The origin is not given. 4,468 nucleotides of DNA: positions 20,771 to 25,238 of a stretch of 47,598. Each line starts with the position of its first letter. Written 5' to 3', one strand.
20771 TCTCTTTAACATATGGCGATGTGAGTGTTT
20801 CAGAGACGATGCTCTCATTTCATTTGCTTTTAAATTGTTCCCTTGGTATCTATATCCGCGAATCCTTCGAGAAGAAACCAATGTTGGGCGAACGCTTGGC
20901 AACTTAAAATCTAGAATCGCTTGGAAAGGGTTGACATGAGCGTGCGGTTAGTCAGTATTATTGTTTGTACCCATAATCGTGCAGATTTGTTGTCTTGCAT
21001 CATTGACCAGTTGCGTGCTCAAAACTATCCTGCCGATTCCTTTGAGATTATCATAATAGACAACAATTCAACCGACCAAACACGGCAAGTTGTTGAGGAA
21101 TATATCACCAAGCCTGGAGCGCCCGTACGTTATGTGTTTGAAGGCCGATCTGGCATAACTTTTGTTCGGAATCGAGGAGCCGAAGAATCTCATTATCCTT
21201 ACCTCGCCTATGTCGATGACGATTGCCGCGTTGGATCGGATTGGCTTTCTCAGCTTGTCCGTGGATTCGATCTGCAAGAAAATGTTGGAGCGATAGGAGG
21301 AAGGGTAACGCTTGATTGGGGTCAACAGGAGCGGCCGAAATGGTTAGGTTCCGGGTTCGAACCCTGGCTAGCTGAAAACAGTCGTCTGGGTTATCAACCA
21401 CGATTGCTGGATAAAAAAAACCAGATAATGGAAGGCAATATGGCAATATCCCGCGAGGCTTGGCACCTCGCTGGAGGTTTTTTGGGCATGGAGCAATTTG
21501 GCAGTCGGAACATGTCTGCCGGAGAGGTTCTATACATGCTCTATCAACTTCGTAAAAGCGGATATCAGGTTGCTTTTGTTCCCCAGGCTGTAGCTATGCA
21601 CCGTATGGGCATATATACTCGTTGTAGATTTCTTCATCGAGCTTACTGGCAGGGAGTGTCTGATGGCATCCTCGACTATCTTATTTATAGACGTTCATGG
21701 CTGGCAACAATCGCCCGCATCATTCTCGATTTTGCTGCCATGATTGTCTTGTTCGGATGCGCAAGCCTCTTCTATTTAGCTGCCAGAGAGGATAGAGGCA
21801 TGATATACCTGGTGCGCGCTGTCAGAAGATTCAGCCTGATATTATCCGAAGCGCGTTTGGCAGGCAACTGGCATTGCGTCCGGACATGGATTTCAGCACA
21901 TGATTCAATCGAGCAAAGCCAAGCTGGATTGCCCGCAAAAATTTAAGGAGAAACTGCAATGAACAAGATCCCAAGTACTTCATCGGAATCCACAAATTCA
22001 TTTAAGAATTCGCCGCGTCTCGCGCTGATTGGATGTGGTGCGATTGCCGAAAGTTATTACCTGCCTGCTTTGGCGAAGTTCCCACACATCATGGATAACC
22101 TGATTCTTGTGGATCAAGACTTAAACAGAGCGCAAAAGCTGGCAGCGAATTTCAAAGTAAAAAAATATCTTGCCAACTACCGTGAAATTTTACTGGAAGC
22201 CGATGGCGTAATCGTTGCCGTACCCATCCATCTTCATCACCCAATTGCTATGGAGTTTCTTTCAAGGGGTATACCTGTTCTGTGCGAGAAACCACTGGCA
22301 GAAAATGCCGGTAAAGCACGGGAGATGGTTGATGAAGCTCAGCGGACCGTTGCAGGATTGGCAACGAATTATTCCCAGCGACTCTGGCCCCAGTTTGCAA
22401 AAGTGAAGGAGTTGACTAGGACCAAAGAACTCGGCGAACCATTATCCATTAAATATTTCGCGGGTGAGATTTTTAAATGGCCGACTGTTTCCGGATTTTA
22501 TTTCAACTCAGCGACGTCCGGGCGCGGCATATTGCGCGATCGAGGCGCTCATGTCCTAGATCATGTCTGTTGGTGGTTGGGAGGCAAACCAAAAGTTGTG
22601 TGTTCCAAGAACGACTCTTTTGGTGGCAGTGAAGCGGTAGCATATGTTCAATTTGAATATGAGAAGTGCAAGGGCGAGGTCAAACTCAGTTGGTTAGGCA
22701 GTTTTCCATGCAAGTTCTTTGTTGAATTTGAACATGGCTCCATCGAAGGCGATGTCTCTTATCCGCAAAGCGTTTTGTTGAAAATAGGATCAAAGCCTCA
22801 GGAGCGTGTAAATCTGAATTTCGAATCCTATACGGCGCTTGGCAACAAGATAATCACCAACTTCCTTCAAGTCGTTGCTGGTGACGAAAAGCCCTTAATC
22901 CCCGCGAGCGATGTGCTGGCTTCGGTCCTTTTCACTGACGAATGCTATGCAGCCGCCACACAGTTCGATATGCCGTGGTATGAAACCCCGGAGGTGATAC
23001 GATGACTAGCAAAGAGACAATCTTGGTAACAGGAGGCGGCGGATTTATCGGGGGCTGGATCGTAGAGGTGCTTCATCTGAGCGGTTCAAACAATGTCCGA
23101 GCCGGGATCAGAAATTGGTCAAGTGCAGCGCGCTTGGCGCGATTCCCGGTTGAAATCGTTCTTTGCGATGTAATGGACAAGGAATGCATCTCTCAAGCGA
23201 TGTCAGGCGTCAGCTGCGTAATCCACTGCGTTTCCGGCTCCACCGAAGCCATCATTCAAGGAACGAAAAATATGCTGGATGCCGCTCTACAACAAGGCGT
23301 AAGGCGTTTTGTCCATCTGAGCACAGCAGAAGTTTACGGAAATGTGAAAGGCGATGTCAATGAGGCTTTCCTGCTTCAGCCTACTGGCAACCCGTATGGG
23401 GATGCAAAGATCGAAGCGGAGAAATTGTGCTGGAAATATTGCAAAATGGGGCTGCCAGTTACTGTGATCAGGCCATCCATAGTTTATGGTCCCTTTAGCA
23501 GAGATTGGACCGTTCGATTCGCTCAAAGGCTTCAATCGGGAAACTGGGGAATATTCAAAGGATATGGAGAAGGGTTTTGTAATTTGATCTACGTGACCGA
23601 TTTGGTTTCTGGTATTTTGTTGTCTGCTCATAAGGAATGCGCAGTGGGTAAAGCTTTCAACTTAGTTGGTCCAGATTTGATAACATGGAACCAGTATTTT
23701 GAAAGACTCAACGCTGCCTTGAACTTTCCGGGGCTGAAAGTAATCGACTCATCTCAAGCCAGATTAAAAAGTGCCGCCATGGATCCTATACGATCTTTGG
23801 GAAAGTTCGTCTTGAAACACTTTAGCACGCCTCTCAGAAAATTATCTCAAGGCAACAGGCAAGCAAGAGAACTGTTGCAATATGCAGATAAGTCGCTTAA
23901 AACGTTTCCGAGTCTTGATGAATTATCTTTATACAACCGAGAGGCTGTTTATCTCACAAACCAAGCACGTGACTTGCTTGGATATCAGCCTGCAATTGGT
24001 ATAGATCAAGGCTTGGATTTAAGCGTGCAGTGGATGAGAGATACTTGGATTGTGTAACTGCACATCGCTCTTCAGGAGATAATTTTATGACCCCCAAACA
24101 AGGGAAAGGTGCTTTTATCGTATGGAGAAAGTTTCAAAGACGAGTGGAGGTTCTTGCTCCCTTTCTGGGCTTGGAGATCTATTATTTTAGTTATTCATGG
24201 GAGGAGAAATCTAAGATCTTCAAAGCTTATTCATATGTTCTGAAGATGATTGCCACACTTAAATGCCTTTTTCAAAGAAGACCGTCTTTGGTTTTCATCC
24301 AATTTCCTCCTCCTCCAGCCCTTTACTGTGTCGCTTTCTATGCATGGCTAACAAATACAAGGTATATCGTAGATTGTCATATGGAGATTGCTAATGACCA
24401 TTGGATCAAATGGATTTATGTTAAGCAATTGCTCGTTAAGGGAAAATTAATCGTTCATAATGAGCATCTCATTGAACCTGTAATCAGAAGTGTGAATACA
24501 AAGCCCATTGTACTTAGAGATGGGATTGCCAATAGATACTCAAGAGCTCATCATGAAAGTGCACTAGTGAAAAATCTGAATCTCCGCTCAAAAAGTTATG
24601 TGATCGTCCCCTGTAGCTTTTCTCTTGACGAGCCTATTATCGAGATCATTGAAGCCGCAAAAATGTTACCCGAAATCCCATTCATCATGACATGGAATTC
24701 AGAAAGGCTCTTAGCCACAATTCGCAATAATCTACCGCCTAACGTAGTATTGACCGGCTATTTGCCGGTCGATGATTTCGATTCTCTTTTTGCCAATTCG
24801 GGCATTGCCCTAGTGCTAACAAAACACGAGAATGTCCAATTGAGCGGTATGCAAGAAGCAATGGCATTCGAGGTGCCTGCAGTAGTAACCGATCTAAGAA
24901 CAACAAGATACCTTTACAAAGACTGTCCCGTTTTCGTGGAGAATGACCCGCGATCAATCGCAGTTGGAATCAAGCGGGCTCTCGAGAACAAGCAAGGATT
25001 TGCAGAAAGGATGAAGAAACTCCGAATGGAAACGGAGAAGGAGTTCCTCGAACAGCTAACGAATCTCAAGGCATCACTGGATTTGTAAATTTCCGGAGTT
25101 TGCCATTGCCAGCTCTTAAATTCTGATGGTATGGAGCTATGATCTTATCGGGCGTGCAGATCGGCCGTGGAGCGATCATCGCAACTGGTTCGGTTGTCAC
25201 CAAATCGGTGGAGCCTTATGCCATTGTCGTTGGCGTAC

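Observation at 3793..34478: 94-bp direct repeat brackets the whole glycan cluster: island-like insertion at the 3' end of the radical-SAM gene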

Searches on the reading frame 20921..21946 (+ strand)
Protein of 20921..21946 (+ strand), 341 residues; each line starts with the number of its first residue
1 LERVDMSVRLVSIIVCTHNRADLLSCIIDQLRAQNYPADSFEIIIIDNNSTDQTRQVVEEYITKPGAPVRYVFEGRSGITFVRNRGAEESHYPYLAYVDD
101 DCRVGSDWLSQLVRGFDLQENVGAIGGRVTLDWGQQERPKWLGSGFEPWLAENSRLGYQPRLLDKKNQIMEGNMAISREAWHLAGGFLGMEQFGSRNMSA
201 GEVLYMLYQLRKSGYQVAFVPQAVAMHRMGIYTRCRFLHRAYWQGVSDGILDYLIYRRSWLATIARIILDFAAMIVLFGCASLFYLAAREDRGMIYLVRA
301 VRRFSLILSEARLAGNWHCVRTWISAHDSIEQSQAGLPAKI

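Call 16: search_protein_families(library=pfam, proteins=[window:20921-21946:+])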
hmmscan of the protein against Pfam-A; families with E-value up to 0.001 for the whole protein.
window:20921-21946:+ (341 aa): 3 families
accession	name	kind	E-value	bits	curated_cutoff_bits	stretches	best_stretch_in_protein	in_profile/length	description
PF00535.33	Glycos_transf_2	-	2.4e-24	86.6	23.3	1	12-149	1-132/168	Glycosyl transferase family 2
PF13641.12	Glyco_tranf_2_3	-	8.8e-13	49.2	27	1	11-228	3-212/230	Glycosyltransferase like family 2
PF10111.15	Glyco_tranf_2_2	-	2.1e-07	31.2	27.3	1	13-123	2-116/276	Glycosyltransferase like family 2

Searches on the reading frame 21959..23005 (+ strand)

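Call 17: search_protein_families(library=pfam, proteins=[window:21959-23005:+])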
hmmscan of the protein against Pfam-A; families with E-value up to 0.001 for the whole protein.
window:21959-23005:+ (348 aa): 3 families
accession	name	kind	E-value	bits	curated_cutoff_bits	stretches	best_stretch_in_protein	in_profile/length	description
PF01408.29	GFO_IDH_MocA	-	3.6e-20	73.3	24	1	20-130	2-112/120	Oxidoreductase family, NAD-binding Rossmann fold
PF22725.1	GFO_IDH_MocA_C3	-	6.8e-11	42.7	27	1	146-263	1-124/124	GFO/IDH/MocA C-terminal domain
PF03807.23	F420_oxidored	-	0.0003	21.8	21.6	1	20-99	1-78/94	NADP oxidoreductase coenzyme F420-dependent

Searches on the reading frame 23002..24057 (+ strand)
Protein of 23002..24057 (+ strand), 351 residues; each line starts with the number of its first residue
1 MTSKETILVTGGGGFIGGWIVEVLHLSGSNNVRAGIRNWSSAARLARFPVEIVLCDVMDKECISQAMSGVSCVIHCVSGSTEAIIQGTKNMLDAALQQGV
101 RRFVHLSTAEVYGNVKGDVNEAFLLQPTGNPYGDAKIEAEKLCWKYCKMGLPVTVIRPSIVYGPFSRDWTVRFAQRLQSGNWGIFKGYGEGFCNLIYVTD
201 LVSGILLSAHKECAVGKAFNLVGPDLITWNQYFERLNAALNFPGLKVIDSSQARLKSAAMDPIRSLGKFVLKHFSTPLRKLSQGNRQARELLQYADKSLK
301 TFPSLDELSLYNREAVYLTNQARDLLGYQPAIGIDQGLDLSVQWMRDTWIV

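Call 17: search_protein_families(library=pfam, proteins=[window:23002-24057:+])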
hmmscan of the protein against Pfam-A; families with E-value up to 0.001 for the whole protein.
window:23002-24057:+ (351 aa): 8 families
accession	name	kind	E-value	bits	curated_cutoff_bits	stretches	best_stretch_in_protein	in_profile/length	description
PF01370.27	Epimerase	-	2.6e-32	112.6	20.9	1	7-220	1-238/240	NAD dependent epimerase/dehydratase family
PF01073.25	3Beta_HSD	-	3.6e-24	85.7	22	1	8-210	1-230/280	3-beta hydroxysteroid dehydrogenase/isomerase family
PF13460.12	NAD_binding_10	-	5.3e-18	66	27.2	1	11-160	1-145/184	NAD(P)H-binding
PF16363.11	GDP_Man_Dehyd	-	1e-16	61.7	27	1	8-167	1-189/332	GDP-mannose 4,6 dehydratase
PF05368.20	NmrA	-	3.5e-16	60.1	27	1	4-108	2-107/298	NmrA-like family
PF07993.18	NAD_binding_4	-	1e-13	51.5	20.1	1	84-173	112-219/258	Male sterility protein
PF02719.21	Polysacc_synt_2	-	6e-05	22.8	20.2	0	7-108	1-128/293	Polysaccharide biosynthesis protein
PF04321.23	RmlD_sub_bind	-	0.00014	21.4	27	0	85-178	79-168/287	RmlD substrate binding domain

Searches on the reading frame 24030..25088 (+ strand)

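Call 17: search_protein_families(library=pfam, proteins=[window:24030-25088:+])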
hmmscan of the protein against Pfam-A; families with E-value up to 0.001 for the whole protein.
window:24030-25088:+ (352 aa): 2 families
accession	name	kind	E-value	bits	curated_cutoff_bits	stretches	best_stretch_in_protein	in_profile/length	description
PF13692.12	Glyco_trans_1_4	-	1.1e-06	29.4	27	1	227-320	49-142/142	Glycosyl transferases group 1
PF00534.26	Glycos_transf_1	-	1.2e-06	28.6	26.4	1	234-330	70-167/172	Glycosyl transferases group 1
